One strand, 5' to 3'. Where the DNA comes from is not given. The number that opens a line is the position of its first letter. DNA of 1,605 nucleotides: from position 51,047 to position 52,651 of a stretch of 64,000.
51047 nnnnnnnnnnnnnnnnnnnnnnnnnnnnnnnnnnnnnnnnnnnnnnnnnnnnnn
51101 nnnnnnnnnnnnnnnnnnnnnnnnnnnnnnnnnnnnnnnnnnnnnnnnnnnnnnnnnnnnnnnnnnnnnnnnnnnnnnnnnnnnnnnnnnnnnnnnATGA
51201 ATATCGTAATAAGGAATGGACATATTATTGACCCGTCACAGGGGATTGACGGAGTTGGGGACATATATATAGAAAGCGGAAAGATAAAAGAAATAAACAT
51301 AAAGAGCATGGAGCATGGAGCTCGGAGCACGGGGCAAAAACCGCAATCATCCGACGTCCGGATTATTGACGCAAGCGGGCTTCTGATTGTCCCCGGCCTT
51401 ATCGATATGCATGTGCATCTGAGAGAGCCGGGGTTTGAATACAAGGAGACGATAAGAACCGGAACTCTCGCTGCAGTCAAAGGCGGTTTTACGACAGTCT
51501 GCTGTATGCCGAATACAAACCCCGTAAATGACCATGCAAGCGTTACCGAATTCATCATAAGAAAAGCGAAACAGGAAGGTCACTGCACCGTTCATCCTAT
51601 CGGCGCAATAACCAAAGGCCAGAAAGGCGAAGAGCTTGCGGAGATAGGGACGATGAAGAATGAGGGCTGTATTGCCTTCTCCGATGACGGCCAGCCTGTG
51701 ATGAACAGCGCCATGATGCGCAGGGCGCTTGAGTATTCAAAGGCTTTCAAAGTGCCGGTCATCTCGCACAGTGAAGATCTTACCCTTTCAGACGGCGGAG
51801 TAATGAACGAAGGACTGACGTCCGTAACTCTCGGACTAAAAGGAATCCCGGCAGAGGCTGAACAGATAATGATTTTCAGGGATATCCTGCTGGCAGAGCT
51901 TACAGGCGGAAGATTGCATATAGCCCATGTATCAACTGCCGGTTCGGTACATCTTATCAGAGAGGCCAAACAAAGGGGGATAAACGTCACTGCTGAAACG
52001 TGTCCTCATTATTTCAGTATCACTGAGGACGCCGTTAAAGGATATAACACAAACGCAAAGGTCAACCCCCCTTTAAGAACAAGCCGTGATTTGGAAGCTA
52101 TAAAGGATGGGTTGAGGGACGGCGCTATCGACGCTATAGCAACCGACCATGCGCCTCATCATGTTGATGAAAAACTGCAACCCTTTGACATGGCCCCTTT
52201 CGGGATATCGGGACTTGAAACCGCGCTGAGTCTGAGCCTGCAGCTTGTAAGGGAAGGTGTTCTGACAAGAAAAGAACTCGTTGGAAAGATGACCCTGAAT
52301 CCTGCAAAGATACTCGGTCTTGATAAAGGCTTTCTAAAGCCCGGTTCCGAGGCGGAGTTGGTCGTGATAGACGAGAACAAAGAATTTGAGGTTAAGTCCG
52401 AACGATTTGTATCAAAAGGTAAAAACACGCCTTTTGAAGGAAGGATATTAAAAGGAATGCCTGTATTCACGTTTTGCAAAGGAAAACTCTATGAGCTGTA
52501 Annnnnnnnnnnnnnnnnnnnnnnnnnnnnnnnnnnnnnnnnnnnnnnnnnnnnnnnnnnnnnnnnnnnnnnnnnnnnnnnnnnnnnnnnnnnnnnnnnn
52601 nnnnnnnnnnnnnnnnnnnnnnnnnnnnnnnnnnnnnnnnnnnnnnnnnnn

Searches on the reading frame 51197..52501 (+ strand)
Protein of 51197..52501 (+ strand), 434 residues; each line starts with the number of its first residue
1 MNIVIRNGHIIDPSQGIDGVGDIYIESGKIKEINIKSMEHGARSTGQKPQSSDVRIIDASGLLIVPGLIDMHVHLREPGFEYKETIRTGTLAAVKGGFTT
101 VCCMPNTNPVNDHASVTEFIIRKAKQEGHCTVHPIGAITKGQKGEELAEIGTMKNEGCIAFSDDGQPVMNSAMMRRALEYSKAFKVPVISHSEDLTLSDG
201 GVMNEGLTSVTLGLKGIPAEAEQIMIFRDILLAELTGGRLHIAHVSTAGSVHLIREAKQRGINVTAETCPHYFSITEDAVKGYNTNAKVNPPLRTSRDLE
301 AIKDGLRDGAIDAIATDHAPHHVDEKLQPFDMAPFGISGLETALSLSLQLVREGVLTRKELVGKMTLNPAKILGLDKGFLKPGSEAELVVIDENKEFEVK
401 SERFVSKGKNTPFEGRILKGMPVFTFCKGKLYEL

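Call 52: find_encoding_contigs(protein=window:51197-52501:+, flank=10000, max_places=3)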
Protein window:51197-52501:+ (434 aa): 5 contigs read that carry it; 2 places shown.
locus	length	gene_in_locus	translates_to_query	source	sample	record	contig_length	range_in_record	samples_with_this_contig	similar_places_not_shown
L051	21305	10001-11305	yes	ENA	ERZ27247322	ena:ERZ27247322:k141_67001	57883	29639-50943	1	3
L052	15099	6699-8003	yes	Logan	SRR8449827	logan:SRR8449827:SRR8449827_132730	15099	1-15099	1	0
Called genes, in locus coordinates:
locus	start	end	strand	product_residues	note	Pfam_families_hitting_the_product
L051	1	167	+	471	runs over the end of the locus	PF02646:RmuC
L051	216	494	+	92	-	-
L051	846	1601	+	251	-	PF01553:Acyltransferase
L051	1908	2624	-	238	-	PF09171:AGOG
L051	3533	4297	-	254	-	PF00149:Metallophos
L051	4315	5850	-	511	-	PF00027:cNMP_binding, PF00069:Pkinase, PF03109:ABC1, PF07714:PK_Tyr_Ser-Thr, PF01636:APH (faint), PF14531:Kinase-like (weak)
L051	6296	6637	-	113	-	PF04430:DUF498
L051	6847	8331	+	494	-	PF18614:RNase_II_C_S1 (faint), PF00575:S1, PF21710:Spt6_S1 (weak), PF00575:S1, PF23459:S1_RRP5, PF00575:S1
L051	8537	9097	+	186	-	PF00156:Pribosyltran, PF14681:UPRTase (weak)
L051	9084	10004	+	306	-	PF02729:OTCace_N, PF00185:OTCace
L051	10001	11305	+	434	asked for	PF01979:Amidohydro_1, PF12890:DHOase, PF07969:Amidohydro_3 (weak)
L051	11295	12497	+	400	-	PF00988:CPSase_sm_chain, PF00117:GATase, PF07722:Peptidase_C26 (faint)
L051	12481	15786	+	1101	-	PF25596:CPSase_L_D1, PF02786:CPSase_L_D2, PF02787:CPSase_L_D3, PF25596:CPSase_L_D1, PF02222:ATP-grasp, PF02655:ATP-grasp_3 (weak), PF02786:CPSase_L_D2, PF02142:MGS, +4 more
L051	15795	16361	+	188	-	PF02572:CobA_CobO_BtuR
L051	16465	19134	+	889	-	PF00501:AMP-binding, PF13193:AMP-binding_C (weak), PF00550:PP-binding, PF01553:Acyltransferase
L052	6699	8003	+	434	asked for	PF01979:Amidohydro_1, PF12890:DHOase, PF07969:Amidohydro_3 (weak)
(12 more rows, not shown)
